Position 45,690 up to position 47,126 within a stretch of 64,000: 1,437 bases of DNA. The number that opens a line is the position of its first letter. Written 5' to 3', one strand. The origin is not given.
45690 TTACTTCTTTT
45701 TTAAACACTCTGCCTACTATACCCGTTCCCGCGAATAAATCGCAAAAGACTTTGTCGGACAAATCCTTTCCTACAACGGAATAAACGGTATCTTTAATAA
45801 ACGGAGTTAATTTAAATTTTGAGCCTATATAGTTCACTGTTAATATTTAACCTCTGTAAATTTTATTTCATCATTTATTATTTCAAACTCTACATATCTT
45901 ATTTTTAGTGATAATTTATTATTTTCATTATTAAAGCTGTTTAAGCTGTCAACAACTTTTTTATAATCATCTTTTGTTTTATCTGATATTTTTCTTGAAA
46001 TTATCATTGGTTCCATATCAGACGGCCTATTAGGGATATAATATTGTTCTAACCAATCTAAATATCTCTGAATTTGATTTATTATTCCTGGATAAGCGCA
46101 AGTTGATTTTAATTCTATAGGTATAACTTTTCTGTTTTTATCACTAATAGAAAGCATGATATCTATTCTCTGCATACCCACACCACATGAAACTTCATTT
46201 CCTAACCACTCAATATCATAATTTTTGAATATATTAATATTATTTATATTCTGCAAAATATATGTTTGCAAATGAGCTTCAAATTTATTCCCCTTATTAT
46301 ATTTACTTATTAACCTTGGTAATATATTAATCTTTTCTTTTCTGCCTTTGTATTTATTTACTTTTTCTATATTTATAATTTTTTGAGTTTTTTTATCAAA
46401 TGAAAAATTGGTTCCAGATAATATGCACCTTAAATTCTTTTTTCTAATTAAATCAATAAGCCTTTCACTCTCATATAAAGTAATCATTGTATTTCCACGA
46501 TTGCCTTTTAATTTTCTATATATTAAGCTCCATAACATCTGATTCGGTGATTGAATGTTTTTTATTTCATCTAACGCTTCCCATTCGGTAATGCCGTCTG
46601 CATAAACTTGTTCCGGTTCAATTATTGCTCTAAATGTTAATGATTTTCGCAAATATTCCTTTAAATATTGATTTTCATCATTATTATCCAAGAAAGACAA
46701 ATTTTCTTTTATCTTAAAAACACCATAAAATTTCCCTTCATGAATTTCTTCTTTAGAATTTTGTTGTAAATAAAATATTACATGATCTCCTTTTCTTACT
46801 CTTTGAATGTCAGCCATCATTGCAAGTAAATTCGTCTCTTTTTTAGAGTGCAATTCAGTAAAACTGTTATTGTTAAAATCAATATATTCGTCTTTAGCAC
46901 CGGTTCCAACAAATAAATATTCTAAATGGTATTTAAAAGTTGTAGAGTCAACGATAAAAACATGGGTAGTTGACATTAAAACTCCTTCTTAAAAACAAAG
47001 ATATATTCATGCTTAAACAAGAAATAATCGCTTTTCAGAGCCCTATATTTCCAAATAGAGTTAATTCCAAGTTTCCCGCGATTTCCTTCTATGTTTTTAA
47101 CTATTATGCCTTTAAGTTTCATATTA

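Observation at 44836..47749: AT-rich three-gene restriction-modification cassette inserted exactly at the iorA/iorB junction with coupled start/stop codons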

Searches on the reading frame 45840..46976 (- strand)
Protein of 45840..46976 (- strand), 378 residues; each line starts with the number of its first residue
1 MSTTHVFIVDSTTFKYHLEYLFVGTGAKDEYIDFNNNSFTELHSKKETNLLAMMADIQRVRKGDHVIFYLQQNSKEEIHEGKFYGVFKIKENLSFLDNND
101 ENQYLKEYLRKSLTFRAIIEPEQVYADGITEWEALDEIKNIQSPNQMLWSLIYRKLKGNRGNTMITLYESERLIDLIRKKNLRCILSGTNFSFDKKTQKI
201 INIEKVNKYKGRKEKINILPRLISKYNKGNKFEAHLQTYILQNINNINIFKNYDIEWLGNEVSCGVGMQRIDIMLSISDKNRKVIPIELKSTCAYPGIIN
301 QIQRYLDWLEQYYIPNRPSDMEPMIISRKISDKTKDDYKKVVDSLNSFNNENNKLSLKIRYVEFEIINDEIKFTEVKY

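Call 4: search_protein_families(library=pfam, proteins=[window:45840-46976:-], max_evalue=0.01)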
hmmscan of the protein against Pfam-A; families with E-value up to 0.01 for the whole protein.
window:45840-46976:- (378 aa): 2 families
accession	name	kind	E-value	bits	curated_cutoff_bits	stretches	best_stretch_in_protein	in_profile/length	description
PF01878.24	EVE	-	0.0084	16.6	23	0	58-101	38-75/145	EVE domain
PF01939.22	NucS_C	-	0.0087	16.5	24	0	233-314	2-75/124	Endonuclease NucS C-terminal domain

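Call 5: search_protein_families(library=ncbifam, proteins=[window:45840-46976:-], max_evalue=0.01)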
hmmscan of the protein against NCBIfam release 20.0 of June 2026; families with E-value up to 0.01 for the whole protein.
window:45840-46976:- (378 aa): 2 families
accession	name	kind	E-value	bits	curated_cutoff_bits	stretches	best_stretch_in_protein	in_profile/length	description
NF002008.0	PRK00809.1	subfamily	2.3e-05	24.1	139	1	57-147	32-121/146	hypothetical protein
NF003270.0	PRK04247.1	equivalog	0.002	17.2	216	1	233-311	130-200/250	endonuclease NucS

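Call 6: search_solved_structures(query=window:45840-46976:-, max_evalue=10, show_alignments=2)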
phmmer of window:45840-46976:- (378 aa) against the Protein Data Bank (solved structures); distinct sequences matched with E-value up to 10: 0.

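Call 7: search_protein_families(library=padloc, proteins=[window:45840-46976:-], max_evalue=0.01)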
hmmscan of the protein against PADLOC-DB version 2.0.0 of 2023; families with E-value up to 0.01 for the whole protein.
window:45840-46976:- (378 aa): 2 families
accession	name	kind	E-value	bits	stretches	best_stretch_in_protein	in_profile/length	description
PDLC04824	PDC-S02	-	5.6e-06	23.8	1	231-314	180-265/308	-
PDLC04799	PDC-S02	-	1.2e-05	22.7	1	232-311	181-262/308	-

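Call 8: find_encoding_contigs(protein=window:45840-46976:-, flank=8000, max_places=10)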
Protein window:45840-46976:- (378 aa): 8 contigs read that carry it; 4 places shown.
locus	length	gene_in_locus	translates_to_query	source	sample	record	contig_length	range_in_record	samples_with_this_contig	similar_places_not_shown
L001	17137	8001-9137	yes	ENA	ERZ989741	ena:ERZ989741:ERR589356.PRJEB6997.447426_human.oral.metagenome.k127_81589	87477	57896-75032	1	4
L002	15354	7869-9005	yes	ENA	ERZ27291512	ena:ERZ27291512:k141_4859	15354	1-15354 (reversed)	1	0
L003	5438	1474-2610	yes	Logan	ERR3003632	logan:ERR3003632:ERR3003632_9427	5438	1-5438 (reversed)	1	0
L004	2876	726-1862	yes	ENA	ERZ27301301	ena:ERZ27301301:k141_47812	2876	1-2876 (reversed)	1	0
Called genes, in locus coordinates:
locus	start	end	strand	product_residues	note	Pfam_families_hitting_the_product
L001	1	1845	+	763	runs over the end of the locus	-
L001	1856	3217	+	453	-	-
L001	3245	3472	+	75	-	-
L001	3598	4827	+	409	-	PF21212:Dimerisation2-like_dom, PF13489:Methyltransf_23 (faint), PF13847:Methyltransf_31 (faint)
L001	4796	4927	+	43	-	-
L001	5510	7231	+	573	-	PF01855:POR_N, PF02775:TPP_enzyme_C, PF00037:Fer4 (faint)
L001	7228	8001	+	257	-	PF01555:N6_N4_Mtase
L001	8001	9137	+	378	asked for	-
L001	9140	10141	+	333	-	PF02086:MethyltransfD12, PF03602:Cons_hypoth95 (faint)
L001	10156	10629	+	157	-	PF01558:POR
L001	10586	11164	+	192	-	-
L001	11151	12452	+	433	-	PF00501:AMP-binding, PF14535:AMP-binding_C_2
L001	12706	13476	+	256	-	-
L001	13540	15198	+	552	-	PF06161:DUF975 (faint)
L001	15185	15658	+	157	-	PF19571:ACT_8, PF22629:ACT_AHAS_ss (faint), PF01842:ACT (weak)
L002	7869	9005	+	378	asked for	-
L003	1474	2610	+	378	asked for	-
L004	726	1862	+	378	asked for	-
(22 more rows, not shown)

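Call 14: find_homologous_proteins(query=window:45840-46976:-, max_evalue=0.001)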
Query window:45840-46976:- (378 aa): 2401 proteins with E <= 0.001 among 4195 candidates; the best 120 are listed.
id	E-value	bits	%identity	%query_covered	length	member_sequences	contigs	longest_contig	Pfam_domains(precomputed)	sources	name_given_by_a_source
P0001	2.0e-247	838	100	100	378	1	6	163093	-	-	-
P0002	1.0e-246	836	100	100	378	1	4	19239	-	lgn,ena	-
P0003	1.7e-202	691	84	100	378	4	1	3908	-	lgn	-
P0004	1.9e-201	687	83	100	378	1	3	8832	-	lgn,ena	-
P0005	1.8e-199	681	83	100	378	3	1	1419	-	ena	-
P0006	2.5e-167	575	68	100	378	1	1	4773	-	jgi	-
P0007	1.4e-166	572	67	100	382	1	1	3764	-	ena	-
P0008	1.9e-166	572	67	100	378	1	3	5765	-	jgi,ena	jgi:hypothetical protein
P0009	2.1e-166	572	67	100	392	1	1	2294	-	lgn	-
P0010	2.5e-166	572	68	100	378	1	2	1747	-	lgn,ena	-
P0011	6.0e-166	570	70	100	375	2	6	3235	-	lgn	-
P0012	1.0e-164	566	69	100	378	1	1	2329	-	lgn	-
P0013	1.1e-164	566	68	100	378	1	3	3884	-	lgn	-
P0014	1.3e-164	566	66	100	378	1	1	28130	-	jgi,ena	-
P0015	1.6e-164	566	66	100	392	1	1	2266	-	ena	-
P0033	4.0e-160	551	65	100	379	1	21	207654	-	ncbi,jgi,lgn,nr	ncbi:MAG: hypothetical protein PWQ09_393 [Candidatus Cloacimonadota bacterium]|jgi:predicted RNA-bin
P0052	3.5e-157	541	66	100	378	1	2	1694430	-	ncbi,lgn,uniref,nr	ncbi:endonuclease NucS [Hippea maritima]|uniref:DUF91 domain-containing protein n=1 Tax=Hippea marit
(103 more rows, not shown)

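Call 16: find_encoding_contigs(protein=P0052, flank=6000, max_places=3)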
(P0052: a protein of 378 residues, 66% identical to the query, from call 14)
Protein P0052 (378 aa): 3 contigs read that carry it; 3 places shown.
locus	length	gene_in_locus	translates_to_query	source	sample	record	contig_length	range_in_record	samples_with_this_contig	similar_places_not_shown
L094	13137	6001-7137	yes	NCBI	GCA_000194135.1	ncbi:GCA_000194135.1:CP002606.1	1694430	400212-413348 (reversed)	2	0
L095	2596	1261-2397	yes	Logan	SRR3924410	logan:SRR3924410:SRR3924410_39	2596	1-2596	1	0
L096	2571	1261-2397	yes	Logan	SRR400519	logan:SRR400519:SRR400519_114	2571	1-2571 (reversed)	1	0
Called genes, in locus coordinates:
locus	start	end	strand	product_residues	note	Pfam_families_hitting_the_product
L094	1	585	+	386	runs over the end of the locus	PF00155:Aminotran_1_2, PF01053:Cys_Met_Meta_PP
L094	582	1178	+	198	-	-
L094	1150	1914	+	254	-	PF13489:Methyltransf_23 (weak), PF13847:Methyltransf_31, PF08241:Methyltransf_11, PF08242:Methyltransf_12, PF13649:Methyltransf_25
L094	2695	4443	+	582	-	PF14104:DUF4277, PF01609:DDE_Tnp_1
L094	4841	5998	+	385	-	PF01555:N6_N4_Mtase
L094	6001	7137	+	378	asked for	-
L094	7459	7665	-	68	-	PF12728:HTH_17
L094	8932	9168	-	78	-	-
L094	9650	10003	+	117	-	-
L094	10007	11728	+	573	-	PF10092:DUF2330 (faint), PF00014:Kunitz_BPTI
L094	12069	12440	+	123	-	-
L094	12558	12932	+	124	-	-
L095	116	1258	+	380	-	PF01555:N6_N4_Mtase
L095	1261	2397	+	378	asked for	-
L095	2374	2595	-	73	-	?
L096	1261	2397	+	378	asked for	-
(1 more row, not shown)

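Call 17: find_encoding_contigs(protein=P0033, flank=6000, max_places=3)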
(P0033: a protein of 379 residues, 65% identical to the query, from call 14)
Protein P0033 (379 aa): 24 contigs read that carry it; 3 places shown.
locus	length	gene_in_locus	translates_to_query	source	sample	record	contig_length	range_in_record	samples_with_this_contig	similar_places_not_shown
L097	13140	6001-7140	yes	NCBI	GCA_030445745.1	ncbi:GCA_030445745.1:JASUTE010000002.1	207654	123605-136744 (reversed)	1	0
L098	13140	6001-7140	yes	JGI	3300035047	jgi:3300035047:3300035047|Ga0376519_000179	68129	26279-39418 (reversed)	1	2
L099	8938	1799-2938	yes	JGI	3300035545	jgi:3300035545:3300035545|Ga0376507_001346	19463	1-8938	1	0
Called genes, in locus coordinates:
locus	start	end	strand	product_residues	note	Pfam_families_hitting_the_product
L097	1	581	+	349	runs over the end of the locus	PF16125:DUF4837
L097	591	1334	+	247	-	-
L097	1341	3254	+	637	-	PF00515:TPR_1 (faint), PF07719:TPR_2 (faint), PF13181:TPR_8 (faint), PF13424:TPR_12 (faint), PF13428:TPR_14 (faint), PF13431:TPR_17 (faint), PF13432:TPR_16 (faint), PF23914:TPR_CcmH_CycH (weak), +1 more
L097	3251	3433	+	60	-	-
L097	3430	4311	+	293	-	PF01882:DUF58, PF13519:VWA_2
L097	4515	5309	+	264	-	PF01555:N6_N4_Mtase, PF02086:MethyltransfD12 (weak)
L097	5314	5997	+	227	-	PF05315:ICEA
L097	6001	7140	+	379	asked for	-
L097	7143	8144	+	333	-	PF02086:MethyltransfD12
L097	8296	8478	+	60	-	PF00872:Transposase_mut (weak)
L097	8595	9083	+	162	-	PF04390:LptE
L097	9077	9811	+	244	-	PF01479:S4, PF00849:PseudoU_synth_2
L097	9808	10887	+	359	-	PF01926:MMR_HSR1, PF02421:FeoB_N (weak), PF06071:YchF-GTPase_C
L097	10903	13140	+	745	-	PF13491:FtsK_4TM (weak), PF17854:FtsK_alpha, PF01580:FtsK_SpoIIIE, PF09397:FtsK_gamma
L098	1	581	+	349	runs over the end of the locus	PF16125:DUF4837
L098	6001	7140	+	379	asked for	-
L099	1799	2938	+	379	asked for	-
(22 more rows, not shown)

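Call 18: find_encoding_contigs(protein=P0004, flank=6000, max_places=4)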
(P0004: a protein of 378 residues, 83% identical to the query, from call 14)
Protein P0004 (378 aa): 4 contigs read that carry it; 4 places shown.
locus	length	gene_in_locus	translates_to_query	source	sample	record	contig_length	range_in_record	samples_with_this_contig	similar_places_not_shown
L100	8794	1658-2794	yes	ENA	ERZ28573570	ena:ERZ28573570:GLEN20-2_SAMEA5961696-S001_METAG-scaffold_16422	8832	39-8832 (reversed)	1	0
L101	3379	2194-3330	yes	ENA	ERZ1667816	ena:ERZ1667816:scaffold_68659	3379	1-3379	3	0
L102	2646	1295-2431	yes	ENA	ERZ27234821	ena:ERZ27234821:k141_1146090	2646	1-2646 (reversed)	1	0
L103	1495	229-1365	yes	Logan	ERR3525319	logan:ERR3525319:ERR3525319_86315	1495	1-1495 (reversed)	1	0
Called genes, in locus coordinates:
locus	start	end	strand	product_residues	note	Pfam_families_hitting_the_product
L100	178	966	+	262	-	PF01555:N6_N4_Mtase, PF02086:MethyltransfD12 (weak)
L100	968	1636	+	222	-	PF05315:ICEA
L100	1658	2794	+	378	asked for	-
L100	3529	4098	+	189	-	PF00145:DNA_methylase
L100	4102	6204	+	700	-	PF13589:HATPase_c_3, PF02518:HATPase_c (weak)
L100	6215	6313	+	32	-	-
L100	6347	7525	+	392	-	-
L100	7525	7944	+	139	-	PF03852:Vsr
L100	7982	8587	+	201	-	PF10544:T5orf172, PF13455:MUG113 (faint)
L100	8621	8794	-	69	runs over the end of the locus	?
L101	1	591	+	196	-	?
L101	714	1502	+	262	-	PF01555:N6_N4_Mtase, PF02086:MethyltransfD12 (weak)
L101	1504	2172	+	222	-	PF05315:ICEA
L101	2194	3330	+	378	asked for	-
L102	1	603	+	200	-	?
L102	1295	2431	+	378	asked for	-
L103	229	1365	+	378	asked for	-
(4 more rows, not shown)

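Call 19: search_protein_families(library=padloc, proteins=[L097:5314-5997:+, L097:4515-5309:+, L097:7143-8144:+], max_evalue=0.001)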
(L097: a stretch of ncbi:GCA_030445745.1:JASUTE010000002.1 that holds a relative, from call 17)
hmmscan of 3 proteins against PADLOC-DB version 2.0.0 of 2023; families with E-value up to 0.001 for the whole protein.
L097:5314-5997:+ (227 aa): 1 family
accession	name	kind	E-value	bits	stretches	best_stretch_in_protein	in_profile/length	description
PDLC00642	ZorE2|ZorE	-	0.00054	17.5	1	52-130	171-248/283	HNH endonuclease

L097:4515-5309:+ (264 aa): 50 families (the best 25 are shown)
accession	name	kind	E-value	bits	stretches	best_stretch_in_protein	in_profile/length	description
PDLC03351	MTase_II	-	2.4e-83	278.2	1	2-263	91-347/348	Type II methyltransferase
PDLC03376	MTase_II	-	2.4e-29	100.9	1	8-263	6-249/249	Type II methyltransferase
PDLC03353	MTase_II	-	2.3e-24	84.4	2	5-98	162-250/260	Type II methyltransferase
PDLC03387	MTase_II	-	4.6e-19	66.6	1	17-101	198-278/289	Type II methyltransferase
PDLC03371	MTase_II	-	5.1e-17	60.3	1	19-100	173-254/260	Type II methyltransferase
PDLC03350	MTase_II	-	1.1e-15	55.8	1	31-100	227-297/312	Type II methyltransferase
PDLC03325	MTase_II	-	4.6e-15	53.3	1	12-90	47-125/426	Type II methyltransferase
PDLC03239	MTase_II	-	9.5e-13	45.6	1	36-136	70-173/442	Type II methyltransferase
PDLC03339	MTase_II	-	2.1e-11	41.2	1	46-102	219-275/399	Type II methyltransferase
PDLC03363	MTase_II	-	2.7e-11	41.4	1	44-171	64-185/294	Type II methyltransferase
PDLC03380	MTase_II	-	5.7e-11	40.2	1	34-98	34-98/393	Type II methyltransferase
PDLC03259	MTase_II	-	3.7e-10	37.2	1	29-98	190-255/423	Type II methyltransferase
PDLC03260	MTase_II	-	1e-09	35.8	1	9-106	224-313/349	Type II methyltransferase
PDLC03391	MTase_II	-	1.4e-09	35.2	1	39-149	147-254/381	Type II methyltransferase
PDLC03295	MTase_II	-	1.6e-09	35.7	1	22-109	188-277/292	Type II methyltransferase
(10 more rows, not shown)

L097:7143-8144:+ (333 aa): 11 families
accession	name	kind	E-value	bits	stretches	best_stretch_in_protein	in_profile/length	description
PDLC03257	MTase_II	-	2.1e-134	446.1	1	1-333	13-342/343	Type II methyltransferase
PDLC03287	MTase_II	-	8.3e-81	270.6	1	1-333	1-339/646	Type II methyltransferase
PDLC03720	oMTase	-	2.3e-57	193.1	1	2-312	5-308/326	orphan methyltransferase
PDLC03298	MTase_II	-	7e-54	181.3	1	2-308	3-305/362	Type II methyltransferase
PDLC03373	MTase_II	-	3.5e-50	169.3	1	2-320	10-330/339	Type II methyltransferase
PDLC03292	MTase_II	-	1e-45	154.2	1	2-319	82-399/722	Type II methyltransferase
PDLC03345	MTase_II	-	7.5e-40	134.8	2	105-331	144-394/581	Type II methyltransferase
PDLC03342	MTase_II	-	4.3e-23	80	1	2-304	26-349/383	Type II methyltransferase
PDLC03261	MTase_II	-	3.3e-18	63.3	1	2-328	312-640/643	Type II methyltransferase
PDLC03372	MTase_II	-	4.1e-18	64.1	1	106-320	33-250/259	Type II methyltransferase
PDLC03385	MTase_II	-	1.5e-16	58.7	2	184-319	197-327/336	Type II methyltransferase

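Call 20: search_protein_families(library=pfam, proteins=[L097:5314-5997:+, L094:4841-5998:+], max_evalue=0.01)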
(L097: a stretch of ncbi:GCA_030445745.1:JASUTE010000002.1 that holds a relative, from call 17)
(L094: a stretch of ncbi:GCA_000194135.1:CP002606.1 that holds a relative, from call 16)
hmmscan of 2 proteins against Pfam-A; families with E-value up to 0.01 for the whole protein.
L097:5314-5997:+ (227 aa): 2 families
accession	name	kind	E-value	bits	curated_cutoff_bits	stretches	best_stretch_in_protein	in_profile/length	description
PF05315.17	ICEA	-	4.4e-115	383.2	24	1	2-223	1-218/218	ICEA Protein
PF13392.12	HNH_3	-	1.9e-05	24.6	24.8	1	103-129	11-36/46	HNH endonuclease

L094:4841-5998:+ (385 aa): 2 families
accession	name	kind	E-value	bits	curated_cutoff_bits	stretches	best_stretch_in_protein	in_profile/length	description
PF01555.25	N6_N4_Mtase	-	9.6e-23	81.7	26.7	2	120-219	120-221/221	DNA methylase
PF01170.24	UPF0020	-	0.00034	20.8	22.3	1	176-238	25-83/197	RMKL-like, methyltransferase domain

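Call 29: find_related_loci(query=A2, collection=metagenome_contigs, flank=5000)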
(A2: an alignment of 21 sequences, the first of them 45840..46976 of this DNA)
Query A2 (378 aa) in metagenome_contigs; peptide patterns used: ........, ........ (x = any residue, [..] = any of these).
600 stretches matched a pattern (row limit reached: there are more); 544 encode a relative of the query (tblastn E <= 1e-3); the best 80 are kept; 80 distinct loci.
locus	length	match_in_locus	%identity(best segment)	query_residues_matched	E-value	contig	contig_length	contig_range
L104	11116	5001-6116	70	1-378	6e-172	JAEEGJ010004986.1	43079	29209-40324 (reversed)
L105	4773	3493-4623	68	1-377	1e-175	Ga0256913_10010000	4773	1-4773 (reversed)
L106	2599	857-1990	67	1-378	0e+0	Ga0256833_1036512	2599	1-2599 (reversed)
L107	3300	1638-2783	67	1-378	6e-177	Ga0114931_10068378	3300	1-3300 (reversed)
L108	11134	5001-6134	66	1-378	4e-168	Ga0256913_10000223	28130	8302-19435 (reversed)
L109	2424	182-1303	67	3-378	1e-179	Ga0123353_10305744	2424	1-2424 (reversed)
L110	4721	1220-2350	66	1-378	2e-171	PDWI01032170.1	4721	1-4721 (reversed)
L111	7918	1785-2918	67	1-378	2e-166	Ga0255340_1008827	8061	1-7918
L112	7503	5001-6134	67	1-378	3e-166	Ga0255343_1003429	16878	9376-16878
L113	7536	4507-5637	65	1-378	5e-166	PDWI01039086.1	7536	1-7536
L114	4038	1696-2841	65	1-378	1e-170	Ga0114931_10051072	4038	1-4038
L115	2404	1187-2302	64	6-378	5e-175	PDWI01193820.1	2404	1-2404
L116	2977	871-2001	66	1-378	2e-172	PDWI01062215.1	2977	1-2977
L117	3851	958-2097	64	1-378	8e-169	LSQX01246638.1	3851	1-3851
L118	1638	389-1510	68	3-378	5e-176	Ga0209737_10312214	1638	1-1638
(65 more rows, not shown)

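Call 32: predict_structure(alignment_id=A2)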
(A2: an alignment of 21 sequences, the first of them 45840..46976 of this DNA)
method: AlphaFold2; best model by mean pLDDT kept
length: 378 residues; sequences in the alignment: 21
mean_pLDDT: 79.1   pTM: 0.80
mean pLDDT of the five models: 79.1, 77.7, 76.1, 75.9, 71.6
residues with pLDDT >= 90: 74; 70-90: 205; 50-70: 97; < 50: 2
segments of 3 or more residues with pLDDT < 50: none
pLDDT, mean of each block of 10 residues (from residue 1): 80 89 69 58 70 79 88 86 90 63 67 74 91 70 57 63 68 80 87 92 85 76 88 91 90 82 63 83 86 87 79 59 91 87 87 69 93 92
secondary structure, 60 per line:
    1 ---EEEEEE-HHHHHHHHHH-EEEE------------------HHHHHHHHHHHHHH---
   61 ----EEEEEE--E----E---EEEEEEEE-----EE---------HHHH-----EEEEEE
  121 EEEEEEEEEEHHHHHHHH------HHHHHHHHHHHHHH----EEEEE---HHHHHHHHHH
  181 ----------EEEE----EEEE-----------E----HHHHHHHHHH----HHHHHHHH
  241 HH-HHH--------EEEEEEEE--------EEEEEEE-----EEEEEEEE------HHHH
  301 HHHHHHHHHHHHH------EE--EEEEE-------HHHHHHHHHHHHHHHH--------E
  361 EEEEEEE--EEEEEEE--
elements in order: E4-9 H11-20 E22-25 H44-57 E65-70 E82-89 H106-109 E115-130 H131-138 H145-158 E163-167 H171-180 E191-194 E199-202 H219-228 H233-242 E255-262 E271-277 E283-290 H297-313 E324-328 H336-351 E360-367 E370-376

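Call 36: fold_search(model_id=the predicted structure, library=pdb)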
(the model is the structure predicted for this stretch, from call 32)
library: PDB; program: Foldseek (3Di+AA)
matches with E <= 10: 651; with E <= 0.001: 6
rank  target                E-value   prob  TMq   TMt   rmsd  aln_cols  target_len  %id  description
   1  2hd9                  3.2e-06  1.00  0.29  0.67   5.1       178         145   18  Crystal structure of PH1033 from Pyrococcus horikoshii OT3 (released 2006-12-20)
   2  1wmm                  3.4e-06  1.00  0.30  0.69   4.7       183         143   18  Crystal structure of PH1033 from Pyrococcus horikoshii Ot3 (released 2005-08-23)
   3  2p5d                  3.0e-05  1.00  0.30  0.71   5.1       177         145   16  Crystal structure of MJECL36 from Methanocaldococcus jannaschii DSM 2661 (released 2007-09-18)
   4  5zuu_C                5.2e-04  1.00  0.23  0.42   6.3       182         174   12  Crystal structure of AtCPSF30 YTH domain in complex with 10mer m6A-modified RNA (released 2019-05-15)
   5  4dap                  8.8e-04  0.99  0.19  0.28   6.9       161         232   14  The structure of Escherichia coli SfsA (released 2013-08-14)
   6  5gke_A                9.9e-04  1.00  0.24  0.36  12.4       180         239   14  Structure of EndoMS-dsDNA1 complex (released 2016-11-02)
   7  4dav_A                1.1e-03  0.99  0.22  0.31   6.6       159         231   15  The structure of Pyrococcus Furiosus SfsA in complex with DNA (released 2014-10-01)
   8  2vld_B                3.2e-03  1.00  0.23  0.37   4.2       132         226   20  crystal structure of a repair endonuclease from Pyrococcus abyssi (released 2009-05-19)
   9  2vld_A                3.4e-03  1.00  0.23  0.37   4.2       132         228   20  crystal structure of a repair endonuclease from Pyrococcus abyssi (released 2009-05-19)
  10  5gkj_B                5.1e-03  1.00  0.23  0.36   4.2       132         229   15  Structure of EndoMS in apo form (released 2016-11-02)
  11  2okf_A                2.2e-02  0.95  0.21  0.47   5.6       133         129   10  CRYSTAL STRUCTURE OF A FDXN ELEMENT EXCISION CONTROLLING FACTOR PROTEIN (AVA_3312) FROM ANABAENA VARIABILIS AT 1.60 A  (released 2007-01-30)
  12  2inb                  2.5e-02  0.93  0.21  0.48   5.2       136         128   11  Crystal structure of an XisH family protein (ZP_00107633.1) from Nostoc punctiforme PCC 73102 at 1.60 A resolution (released 2006-10-24)
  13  6wxw_A                2.8e-02  0.95  0.21  0.21   5.4       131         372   15  crystal structure of apo Card1 (released 2020-12-30)
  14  9iac_B                3.9e-02  0.51  0.16  0.21  12.8       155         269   15  Structure of the Argonaute-associated Cas4 family protein 1 (ACE1) from Microcystis aeruginosa (MaACE1) (released 2025-04-23)
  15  7l4y_B                4.7e-02  0.90  0.24  0.48   6.2       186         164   11  YTH Domain of Human YTHDC1 with dsDNA Comprising Single N6mA joined by Two Six-bp DNA Duplexes in P212121 Crystal (released 2021-11-03)
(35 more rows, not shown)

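Call 56: search_dna_similar(query=window:45840-46976:-, collection=plasmids, mode=protein, max_rows=12)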
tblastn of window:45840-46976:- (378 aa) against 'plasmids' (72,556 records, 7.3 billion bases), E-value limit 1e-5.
No match.

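Call 57: search_dna_similar(query=window:45840-46976:-, collection=phages, mode=protein, max_rows=12)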
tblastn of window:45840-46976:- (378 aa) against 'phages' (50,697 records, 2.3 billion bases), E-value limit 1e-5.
No match.
